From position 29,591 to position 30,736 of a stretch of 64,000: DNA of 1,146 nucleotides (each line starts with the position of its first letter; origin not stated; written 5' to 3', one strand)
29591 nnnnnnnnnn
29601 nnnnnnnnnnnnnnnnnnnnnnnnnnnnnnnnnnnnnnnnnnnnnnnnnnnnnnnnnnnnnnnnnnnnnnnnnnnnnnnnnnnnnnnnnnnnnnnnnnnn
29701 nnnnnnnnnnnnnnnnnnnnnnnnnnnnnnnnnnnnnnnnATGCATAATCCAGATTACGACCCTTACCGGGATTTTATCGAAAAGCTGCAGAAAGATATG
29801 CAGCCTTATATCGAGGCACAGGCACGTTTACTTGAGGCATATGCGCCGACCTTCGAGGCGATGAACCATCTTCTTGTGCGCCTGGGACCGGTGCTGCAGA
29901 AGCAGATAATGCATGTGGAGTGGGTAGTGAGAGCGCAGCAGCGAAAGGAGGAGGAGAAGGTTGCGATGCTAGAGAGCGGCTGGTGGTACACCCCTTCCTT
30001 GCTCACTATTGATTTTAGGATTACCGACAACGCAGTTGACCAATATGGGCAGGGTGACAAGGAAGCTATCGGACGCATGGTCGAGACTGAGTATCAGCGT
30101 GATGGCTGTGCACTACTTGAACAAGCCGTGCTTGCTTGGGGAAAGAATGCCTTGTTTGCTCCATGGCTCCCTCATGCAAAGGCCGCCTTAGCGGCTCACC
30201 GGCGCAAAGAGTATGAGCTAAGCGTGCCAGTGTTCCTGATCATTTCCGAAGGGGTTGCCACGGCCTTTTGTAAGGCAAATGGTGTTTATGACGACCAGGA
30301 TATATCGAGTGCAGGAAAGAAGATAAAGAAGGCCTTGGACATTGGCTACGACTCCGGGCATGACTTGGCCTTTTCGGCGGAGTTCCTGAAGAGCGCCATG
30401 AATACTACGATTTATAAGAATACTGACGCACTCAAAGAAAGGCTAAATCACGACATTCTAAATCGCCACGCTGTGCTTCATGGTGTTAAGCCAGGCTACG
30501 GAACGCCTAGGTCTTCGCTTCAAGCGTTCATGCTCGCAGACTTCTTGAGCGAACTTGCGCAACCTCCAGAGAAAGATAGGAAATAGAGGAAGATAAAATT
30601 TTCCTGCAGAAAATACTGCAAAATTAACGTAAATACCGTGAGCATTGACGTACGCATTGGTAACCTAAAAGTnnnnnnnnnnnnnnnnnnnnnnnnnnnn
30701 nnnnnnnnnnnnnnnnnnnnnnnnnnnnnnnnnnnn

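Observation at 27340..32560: Lower-GC defence island inserted between rpoD and sppA with no visible mobility genes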

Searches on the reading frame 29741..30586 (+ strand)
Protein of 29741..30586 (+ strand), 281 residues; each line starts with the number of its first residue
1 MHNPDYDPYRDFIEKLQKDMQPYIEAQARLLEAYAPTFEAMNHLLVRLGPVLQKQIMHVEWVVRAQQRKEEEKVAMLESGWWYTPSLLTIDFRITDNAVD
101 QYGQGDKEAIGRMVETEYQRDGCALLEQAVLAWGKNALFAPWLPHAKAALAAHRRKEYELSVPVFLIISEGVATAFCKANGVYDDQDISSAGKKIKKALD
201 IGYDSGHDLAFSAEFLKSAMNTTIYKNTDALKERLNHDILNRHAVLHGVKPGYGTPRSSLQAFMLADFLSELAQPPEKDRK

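Call 3: search_protein_families(library=pfam, proteins=[window:29741-30586:+], max_evalue=0.01)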
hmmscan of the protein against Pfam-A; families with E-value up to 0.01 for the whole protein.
window:29741-30586:+ (281 aa): 0 families

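Call 4: search_protein_families(library=padloc, proteins=[window:29741-30586:+], max_evalue=0.01)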
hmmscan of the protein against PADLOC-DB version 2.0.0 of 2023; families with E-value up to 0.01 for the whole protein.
window:29741-30586:+ (281 aa): 0 families

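Call 21: find_homologous_proteins(query=window:29741-30586:+, max_evalue=0.001)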
Query window:29741-30586:+ (281 aa): 8 proteins with E <= 0.001 among 1278 candidates.
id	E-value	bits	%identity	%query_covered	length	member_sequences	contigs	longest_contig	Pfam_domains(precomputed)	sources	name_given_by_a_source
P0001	1.4e-187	640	100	100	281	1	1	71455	-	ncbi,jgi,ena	ncbi:MAG TPA: hypothetical protein VGB97_02520 [Candidatus Paceibacterota bacterium]|jgi:hypothetica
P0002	1.3e-58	217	43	89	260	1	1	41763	-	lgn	-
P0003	1.4e-58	216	41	95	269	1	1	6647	-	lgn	-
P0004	1.9e-51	193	41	92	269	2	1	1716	-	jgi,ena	-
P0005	1.0e-47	181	38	90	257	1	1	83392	-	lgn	-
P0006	6.3e-7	47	36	44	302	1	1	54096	-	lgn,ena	-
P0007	2.2e-6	45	30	42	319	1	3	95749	-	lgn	-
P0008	9.6e-6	43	30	41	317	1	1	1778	-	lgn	-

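Call 23: find_encoding_contigs(protein=P0002, flank=6000, max_places=3)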
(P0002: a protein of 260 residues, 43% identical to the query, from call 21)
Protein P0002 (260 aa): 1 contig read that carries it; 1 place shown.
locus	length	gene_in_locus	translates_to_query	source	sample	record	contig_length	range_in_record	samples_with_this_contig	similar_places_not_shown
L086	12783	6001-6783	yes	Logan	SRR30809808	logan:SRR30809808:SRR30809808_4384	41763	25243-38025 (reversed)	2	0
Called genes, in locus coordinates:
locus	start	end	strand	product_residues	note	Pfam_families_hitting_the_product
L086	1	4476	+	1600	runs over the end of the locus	PF13086:AAA_11, PF13245:AAA_19 (faint), PF13604:AAA_30 (weak), PF13087:AAA_12, PF18741:MTES_1575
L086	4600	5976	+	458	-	PF11074:DUF2779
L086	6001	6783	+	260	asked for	-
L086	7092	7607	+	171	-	-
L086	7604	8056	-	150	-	-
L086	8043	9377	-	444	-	PF02195:ParB_N, PF01555:N6_N4_Mtase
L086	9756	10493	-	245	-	-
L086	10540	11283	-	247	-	-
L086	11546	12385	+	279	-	PF01734:Patatin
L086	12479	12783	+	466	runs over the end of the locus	PF03062:MBOAT, PF13813:MBOAT_2 (weak)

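Call 24: find_encoding_contigs(protein=P0005, flank=6000, max_places=3)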
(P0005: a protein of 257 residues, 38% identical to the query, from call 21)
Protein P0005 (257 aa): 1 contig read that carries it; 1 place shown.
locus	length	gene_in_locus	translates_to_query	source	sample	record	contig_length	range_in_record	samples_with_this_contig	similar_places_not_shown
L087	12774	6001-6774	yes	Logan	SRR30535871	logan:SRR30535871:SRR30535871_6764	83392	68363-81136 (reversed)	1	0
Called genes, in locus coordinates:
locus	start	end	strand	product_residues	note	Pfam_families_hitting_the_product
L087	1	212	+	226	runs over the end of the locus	PF00005:ABC_tran, PF13175:AAA_15 (faint), PF13304:AAA_21 (faint)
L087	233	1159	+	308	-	PF18075:FtsX_ECD, PF02687:FtsX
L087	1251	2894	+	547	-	PF06418:CTP_synth_N, PF00117:GATase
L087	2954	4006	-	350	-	PF00438:S-AdoMet_synt_N, PF02772:S-AdoMet_synt_M, PF02773:S-AdoMet_synt_C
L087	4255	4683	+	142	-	PF08570:DUF1761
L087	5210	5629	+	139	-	PF01243:PNPOx_N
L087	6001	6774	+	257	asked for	-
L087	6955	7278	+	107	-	PF09966:DUF2200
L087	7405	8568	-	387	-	-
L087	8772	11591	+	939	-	PF00041:fn3 (faint), PF16655:PhoD_N (faint), PF25059:FN3_DSCAM-DSCAML_C (faint), PF25788:Ig_Rha78A_N (faint), PF16656:Pur_ac_phosph_N, PF01471:PG_binding_1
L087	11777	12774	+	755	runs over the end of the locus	PF12256:TcdB_toxin_midN (faint), PF01839:FG-GAP (faint), PF13517:FG-GAP_3, PF19077:Big_13 (faint), PF13517:FG-GAP_3, PF17957:Big_7, PF00041:fn3 (weak), PF16656:Pur_ac_phosph_N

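Call 25: find_encoding_contigs(protein=P0003, flank=6000, max_places=3)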
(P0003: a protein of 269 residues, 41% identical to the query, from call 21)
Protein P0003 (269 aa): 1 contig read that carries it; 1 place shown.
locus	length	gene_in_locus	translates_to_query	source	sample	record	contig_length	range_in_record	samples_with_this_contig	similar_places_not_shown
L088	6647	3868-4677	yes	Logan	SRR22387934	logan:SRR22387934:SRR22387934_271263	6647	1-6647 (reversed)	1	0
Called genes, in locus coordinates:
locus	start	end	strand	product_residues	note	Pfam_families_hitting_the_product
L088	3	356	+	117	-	?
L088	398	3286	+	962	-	PF07693:KAP_NTPase (weak)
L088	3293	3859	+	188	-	-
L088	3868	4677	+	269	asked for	-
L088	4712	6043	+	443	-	-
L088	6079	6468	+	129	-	PF09397:FtsK_gamma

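Call 30: search_protein_families(library=ncbifam, proteins=[window:29741-30586:+], max_evalue=0.01)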
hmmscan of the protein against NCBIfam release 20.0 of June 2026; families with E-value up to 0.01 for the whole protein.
window:29741-30586:+ (281 aa): 0 families

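Call 34: predict_structure(alignment_id=A1)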
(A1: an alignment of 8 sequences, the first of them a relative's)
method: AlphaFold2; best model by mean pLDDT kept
length: 281 residues; sequences in the alignment: 8
mean_pLDDT: 71.4   pTM: 0.65
mean pLDDT of the five models: 71.4, 67.9, 66.6, 64.0, 63.2
residues with pLDDT >= 90: 0; 70-90: 173; 50-70: 87; < 50: 21
segments of 3 or more residues with pLDDT < 50: 205-212, 243-245, 247-249, 278-281
pLDDT, mean of each block of 10 residues (from residue 1): 66 80 76 71 60 67 74 70 72 83 83 79 78 86 85 70 80 86 70 79 54 61 59 52 49 68 84 59 37
secondary structure, 60 per line:
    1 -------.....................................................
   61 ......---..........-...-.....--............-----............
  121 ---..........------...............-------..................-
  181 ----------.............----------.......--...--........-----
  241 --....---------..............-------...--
elements in order: H8-66 H70-79 H85-89 H92-103 H109-120 H124-133 H140-154 H162-179 H191-203 H214-220 H228-235 H243-246 H256-269

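Call 39: fold_search(model_id=the predicted structure, library=pdb)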
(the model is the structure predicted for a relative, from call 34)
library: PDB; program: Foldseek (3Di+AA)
matches with E <= 10: 57; with E <= 0.001: 0
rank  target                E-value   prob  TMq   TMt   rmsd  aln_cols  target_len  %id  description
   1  1rtw_B                8.5e-01  0.07  0.12  0.15  16.3       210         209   13  X-ray Structure of PF1337, a TenA Homologue from Pyrococcus furiosus. Northeast Structural Genomics Research Consortiu (released 2004-01-13)
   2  8bnt_B                2.4e+00  0.06  0.15  0.17  17.0       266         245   10  The DH domain of ARHGEF2 bound to RhoA (released 2022-12-07)
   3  7sqc_1J               2.8e+00  0.02  0.09  0.09  40.0       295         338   18  Ciliary C1 central pair apparatus isolated from Chlamydomonas reinhardtii (released 2022-04-13)
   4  7g8l_B                3.2e+00  0.04  0.15  0.16  17.2       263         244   10  ARHGEF2 PanDDA analysis group deposition -- ARHGEF2 and RhoA in complex with Z1251207602 (released 2023-07-12)
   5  1rtw_A                3.4e+00  0.04  0.13  0.16  16.1       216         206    9  X-ray Structure of PF1337, a TenA Homologue from Pyrococcus furiosus. Northeast Structural Genomics Research Consortiu (released 2004-01-13)
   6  8ijt_A                3.5e+00  0.06  0.18  0.17  14.2       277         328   11  crystal structure of Hyp N135A mutant from Hypoxylon sp. E7406B (released 2024-02-28)
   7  5dz2_A                3.5e+00  0.05  0.17  0.16  18.4       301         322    9  Geosmin synthase from Streptomyces coelicolor N-terminal domain complexed with three Mg2+ ions and alendronic acid (released 2015-12-09)
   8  9k49_B                3.5e+00  0.02  0.08  0.10  20.9       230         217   14  Cryo-EM structure of inner membrane TolQRA complex in CYMAL-6-Neopentyl Glycol detergent micelles (released 2025-07-09)
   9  8vp5_B                3.9e+00  0.04  0.16  0.08  24.7       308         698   13  Cryo-EM structure of the ABC transporter PCAT1 bound with ADP and Substrate (released 2024-10-30)
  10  7g97_B                3.9e+00  0.03  0.14  0.16  17.2       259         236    9  ARHGEF2 PanDDA analysis group deposition -- ARHGEF2 and RhoA in complex with Z57899718 (released 2023-07-12)
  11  7nvo_A                4.2e+00  0.03  0.14  0.15  14.8       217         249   15  Human TRiC complex in open state with nanobody bound (released 2022-03-02)
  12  7f73_A                4.4e+00  0.04  0.13  0.13  19.9       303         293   12  Cryo-EM structure of human TMEM120B (released 2021-09-01)
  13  9g2l_B                4.4e+00  0.02  0.12  0.08  21.1       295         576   13  Cryo-EM structure of IrtAB in inward-facing state in LMNG (released 2024-12-18)
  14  8ijt_B                4.6e+00  0.04  0.18  0.16  14.4       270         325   12  crystal structure of Hyp N135A mutant from Hypoxylon sp. E7406B (released 2024-02-28)
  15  8vp6_A                4.8e+00  0.02  0.13  0.07  24.2       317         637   12  Cryo-EM structure of the ABC transporter PCAT1 bound with Mg_class_2 (released 2024-10-30)
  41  1wol                  7.9e+00  0.12  0.23  0.45   8.0       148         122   11  Crystal Structure of ST0689, an archaeal HEPN homologue (released 2005-11-22)
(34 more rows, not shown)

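Call 40: search_protein_families(library=pfam, alignment_id=A1, max_evalue=10)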
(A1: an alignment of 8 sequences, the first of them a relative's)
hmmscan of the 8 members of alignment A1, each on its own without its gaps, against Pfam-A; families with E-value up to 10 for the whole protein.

A. member 1, P0001 (281 aa): 0 families

B. families by the number of members that match (of 8 scanned): 11 families
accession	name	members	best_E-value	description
PF16889.11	Hepar_II_III_N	2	0.0044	Heparinase II/III N-terminus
PF16119.10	DUF4835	1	0.039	Domain of unknown function (DUF4835)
PF25623.1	T4_CASP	1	0.045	T4-phage like capsid assembly scaffolding protein family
PF17278.7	DUF5343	1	0.074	Family of unknown function (DUF5343)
PF06064.16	Gam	1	0.079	Host-nuclease inhibitor protein Gam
PF08281.18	Sigma70_r4_2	1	0.082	Sigma-70, region 4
PF00875.24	DNA_photolyase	1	0.11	DNA photolyase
PF23052.1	KH_N4BP1_2nd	1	0.12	N4BP1, second type I KH-domain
PF25607.1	DUF7939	1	0.14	Domain of unknown function (DUF7939)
PF23507.1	YqiM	1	1.1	YqiM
PF07730.19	HisKA_3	1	1.1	Histidine kinase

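Call 63: search_protein_representatives(alignment_id=A1)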
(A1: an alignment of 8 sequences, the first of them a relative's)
Query: 8 sequences, 271 profile positions. Proteins with E-value up to 0.001 (for the whole library): 4100; up to 1e-10: 2401; up to 1e-30: 316. The best 150 are listed.
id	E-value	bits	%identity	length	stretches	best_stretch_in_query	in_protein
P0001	5.7e-114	396.7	-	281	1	1-270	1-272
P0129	8.8e-85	300.9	-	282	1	7-270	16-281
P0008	7.9e-82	291.2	-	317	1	4-271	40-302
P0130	9.5e-76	271.3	-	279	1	14-270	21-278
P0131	3.1e-75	269.6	-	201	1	76-271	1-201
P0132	4.0e-71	256.2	-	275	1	33-270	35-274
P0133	9.4e-70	251.6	-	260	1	15-270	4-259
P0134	1.3e-67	244.6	-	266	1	7-270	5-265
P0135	4.0e-62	226.6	-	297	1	11-270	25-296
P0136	1.7e-60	221.3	-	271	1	27-270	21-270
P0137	8.2e-60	219.0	-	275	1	17-269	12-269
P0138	2.5e-58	214.2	-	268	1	45-268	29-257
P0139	1.7e-57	211.5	-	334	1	26-270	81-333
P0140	3.9e-57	210.3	-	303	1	9-270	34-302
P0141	1.8e-56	208.1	-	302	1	17-268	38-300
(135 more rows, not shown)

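Call 66: search_protein_families(library=pfam, alignment_id=A2, max_evalue=0.01)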
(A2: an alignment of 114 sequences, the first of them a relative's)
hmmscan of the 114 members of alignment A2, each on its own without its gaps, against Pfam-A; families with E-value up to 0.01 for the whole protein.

A. member 1, P0001 (281 aa): 0 families

B. families by the number of members that match (of 114 scanned): 27 families (the first 25 are shown)
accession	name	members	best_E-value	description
PF01442.23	Apolipoprotein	3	1e-05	Apolipoprotein A1/A4/E domain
PF18119.6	RIG-I_C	2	0.0014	RIG-I receptor C-terminal domain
PF16889.11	Hepar_II_III_N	2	0.0039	Heparinase II/III N-terminus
PF15011.11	CA109-like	1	0.00012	Ribosome biogenesis protein C1orf109-like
PF22872.1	DUF7018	1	0.00051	Domain of unknown function (DUF7018)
PF10018.14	Med4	1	0.001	Vitamin-D-receptor interacting Mediator subunit 4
PF00804.31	Syntaxin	1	0.0011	Syntaxin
PF20144.5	TIG_SUH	1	0.0015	TIG domain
PF01544.23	CorA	1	0.0019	CorA-like Mg2+ transporter protein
PF13949.11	ALIX_LYPXL_bnd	1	0.002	ALIX V-shaped domain binding to HIV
PF01877.22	RNA_binding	1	0.0021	RNA binding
PF16754.10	Pesticin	1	0.0024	Bacterial toxin homologue of phage lysozyme, C-term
PF05992.17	SbmA_BacA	1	0.0028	SbmA/BacA-like family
PF21442.2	PB2_627-dom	1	0.0032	Polymerase basic protein 2 (PB2), '627' domain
PF14831.11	DUF4484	1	0.0035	Domain of unknown function (DUF4484)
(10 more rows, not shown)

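Call 67: search_solved_structures(query=A2, max_evalue=10)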
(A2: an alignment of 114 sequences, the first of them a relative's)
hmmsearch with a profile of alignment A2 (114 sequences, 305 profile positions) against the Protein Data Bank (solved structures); distinct sequences matched with E-value up to 10: 115 (the best 60 are shown).
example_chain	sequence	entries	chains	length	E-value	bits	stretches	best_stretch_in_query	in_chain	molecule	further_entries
4uos_A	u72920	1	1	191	6.1e-05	25.8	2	15-112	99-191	DESIGNED HELICAL BUNDLE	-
6kos_A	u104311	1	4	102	0.0016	21.1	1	17-99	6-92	SUWA (Super WA20)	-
4tql_A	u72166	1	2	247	0.0022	20.7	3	16-105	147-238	Three helix bundle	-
9y5f_B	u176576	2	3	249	0.0026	20.4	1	15-136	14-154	sc-t-SNARE-5.s.8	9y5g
8qae_A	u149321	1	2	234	0.0034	20.1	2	16-103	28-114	sc-apCC-6-SLLA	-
7y9n_A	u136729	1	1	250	0.0048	19.6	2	39-97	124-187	Spike protein S2',5HB-H2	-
6clz_B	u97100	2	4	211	0.0051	19.5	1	21-102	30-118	Apolipoprotein A-I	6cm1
1av1_A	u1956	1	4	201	0.0051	19.5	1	19-104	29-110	APOLIPOPROTEIN A-I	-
4v6m_A0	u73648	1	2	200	0.0063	19.2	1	20-104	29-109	Apolipoprotein A-I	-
3vjf_A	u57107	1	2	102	0.0066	19.1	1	17-100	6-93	WA20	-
6pts_A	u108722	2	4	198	0.0068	19.1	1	20-104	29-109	Apolipoprotein A-I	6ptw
9r2b_B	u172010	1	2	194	0.0071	19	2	192-238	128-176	de novo-designed alpha-helical barrel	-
2msc_A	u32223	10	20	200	0.0073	19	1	20-104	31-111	Apolipoprotein A-I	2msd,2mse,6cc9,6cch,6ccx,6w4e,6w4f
3k2s_A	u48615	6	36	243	0.0074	19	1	19-104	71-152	Apolipoprotein A-I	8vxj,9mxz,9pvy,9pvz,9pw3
7kjr_C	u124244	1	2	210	0.0098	18.6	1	21-104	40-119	Apolipoprotein A-I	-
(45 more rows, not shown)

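Call 68: predict_structure(alignment_id=A2)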
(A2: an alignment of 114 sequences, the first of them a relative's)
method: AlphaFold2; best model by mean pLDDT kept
length: 281 residues; sequences in the alignment: 114
mean_pLDDT: 95.1   pTM: 0.84
mean pLDDT of the five models: 95.1, 94.7, 94.6, 94.2, 93.8
residues with pLDDT >= 90: 257; 70-90: 20; 50-70: 4; < 50: 0
segments of 3 or more residues with pLDDT < 50: none
pLDDT, mean of each block of 10 residues (from residue 1): 83 95 96 96 96 96 96 96 97 97 98 98 98 97 98 98 98 96 94 96 83 94 97 96 97 97 98 84 59
secondary structure, 60 per line:
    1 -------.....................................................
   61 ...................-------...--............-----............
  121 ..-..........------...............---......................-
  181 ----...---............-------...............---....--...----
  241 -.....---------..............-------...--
elements in order: H8-79 H92-103 H109-122 H124-133 H140-154 H158-179 H191-202 H210-224 H228-231 H242-246 H256-269

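Call 70: fold_search(model_id=the predicted structure, library=pdb)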
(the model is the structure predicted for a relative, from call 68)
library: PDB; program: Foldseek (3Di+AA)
matches with E <= 10: 34; with E <= 0.001: 0
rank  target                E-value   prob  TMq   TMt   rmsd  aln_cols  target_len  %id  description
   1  5sdc_B                8.6e-01  0.06  0.12  0.07  19.0       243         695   12  PanDDA analysis group deposition -- Crystal Structure of Porphyromonas gingivalis in complex with Z2856434912 (released 2022-02-09)
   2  7r51_B                9.4e-01  0.06  0.12  0.07  18.6       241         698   12  Structure of P. gingivalis DPP11 in complex with the dipeptide Arg-Asp (released 2022-05-04)
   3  4y02                  2.1e+00  0.03  0.12  0.08  18.9       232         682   11  Crystal structure of dipeptidyl peptidase 11 (DPP11) from Porphyromonas gingivalis (Ground) (released 2015-07-15)
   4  9unw_G                3.6e+00  0.06  0.17  0.19  15.2       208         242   15  mouse PDCD5-TRiC complex (released 2026-03-25)
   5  2ras_A                3.6e+00  0.04  0.13  0.17  19.5       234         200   14  Crystal structure of a putative tetr/acrr family transcriptional regulator (saro_0558) from novosphingobium aromaticiv (released 2007-10-16)
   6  5jwf_B                4.1e+00  0.02  0.12  0.07  17.8       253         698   12  Crystal structure of Porphyromonas gingivalis DPP11 (released 2017-06-14)
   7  4gvt                  4.5e+00  0.05  0.14  0.18  14.2       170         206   10  Crystal structure of D48V mutant of human GLTP bound with 12:0 disulfatide (hexagonal form) (released 2013-04-10)
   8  7n7p_A                4.9e+00  0.04  0.16  0.15  24.6       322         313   12  Cryo-EM structure of human TMEM120A (released 2021-09-01)
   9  8bm3_A                4.9e+00  0.03  0.15  0.16  18.8       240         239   11  H207A mutant of E. coli PgpB, a PAP2 type phosphatidyl glycerol phosphate and C55-PP phosphatase, in complex with farn (released 2023-11-22)
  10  7zbh_B                4.9e+00  0.02  0.11  0.09  18.2       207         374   12  ATP-dependent zinc metalloprotease FtsH (BB0789) from Borrelia burgdorferi (released 2023-04-05)
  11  8do0_A                5.4e+00  0.02  0.12  0.08  17.7       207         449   11  Cryo-EM structure of the human Sec61 complex inhibited by mycolactone (released 2023-05-24)
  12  4u9l_A                5.6e+00  0.02  0.13  0.17  15.8       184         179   15  Structure of a membrane protein (released 2014-12-03)
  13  2rek_B                5.9e+00  0.04  0.15  0.20  18.1       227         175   11  Crystal structure of tetR-family transcriptional regulator (released 2007-10-09)
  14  7zbh_A                5.9e+00  0.01  0.11  0.09  18.1       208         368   12  ATP-dependent zinc metalloprotease FtsH (BB0789) from Borrelia burgdorferi (released 2023-04-05)
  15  1wol                  6.2e+00  0.25  0.27  0.54   6.0       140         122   14  Crystal Structure of ST0689, an archaeal HEPN homologue (released 2005-11-22)
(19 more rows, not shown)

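Call 74: fold_search(model_id=the predicted structure, library=viral)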
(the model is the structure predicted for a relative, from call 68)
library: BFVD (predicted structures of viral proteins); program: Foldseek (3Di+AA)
matches with E <= 10: 58; with E <= 0.001: 1
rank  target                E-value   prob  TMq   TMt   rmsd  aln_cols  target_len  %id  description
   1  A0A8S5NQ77            2.2e-04  1.00  0.54  0.68   4.1       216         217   12  Uncharacterized protein [Siphoviridae sp. ctpbe1]
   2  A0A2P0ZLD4            2.4e-02  1.00  0.47  0.41  17.8       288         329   11  (no name in the UniProt tables at hand)
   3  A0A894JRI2            4.8e-01  0.14  0.15  0.13  36.1       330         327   10  (no name in the UniProt tables at hand)
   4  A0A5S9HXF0            5.5e-01  0.16  0.17  0.12  23.7       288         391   11  Uncharacterized protein [Tenacibaculum phage PTm1]
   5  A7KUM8                6.0e-01  0.15  0.17  0.15  28.6       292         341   14  (no name in the UniProt tables at hand)
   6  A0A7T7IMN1            7.5e-01  0.09  0.13  0.13  30.2       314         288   13  (no name in the UniProt tables at hand)
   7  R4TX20                1.0e+00  0.12  0.20  0.16  22.7       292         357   12  (no name in the UniProt tables at hand)
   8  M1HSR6                2.3e+00  0.06  0.16  0.23  14.0       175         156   11  (no name in the UniProt tables at hand)
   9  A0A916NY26            2.4e+00  0.05  0.12  0.13  30.7       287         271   11  Uncharacterized protein [Choristoneura biennis entomopoxvirus]
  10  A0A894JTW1            3.0e+00  0.07  0.18  0.17  21.9       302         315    8  (no name in the UniProt tables at hand)
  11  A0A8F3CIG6            3.0e+00  0.04  0.14  0.14  18.1       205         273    9  Uncharacterized protein [Ranid herpesvirus 4]
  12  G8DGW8                3.4e+00  0.06  0.15  0.19  15.2       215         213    9  (no name in the UniProt tables at hand)
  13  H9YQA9                3.6e+00  0.03  0.13  0.11  28.6       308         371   12  (no name in the UniProt tables at hand)
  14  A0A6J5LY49            3.7e+00  0.04  0.16  0.09  17.3       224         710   11  Uncharacterized protein [uncultured Caudovirales phage]
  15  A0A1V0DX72            3.9e+00  0.05  0.15  0.14  22.9       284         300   13  Tail length tape measure protein [Synechococcus virus S-ESS1]
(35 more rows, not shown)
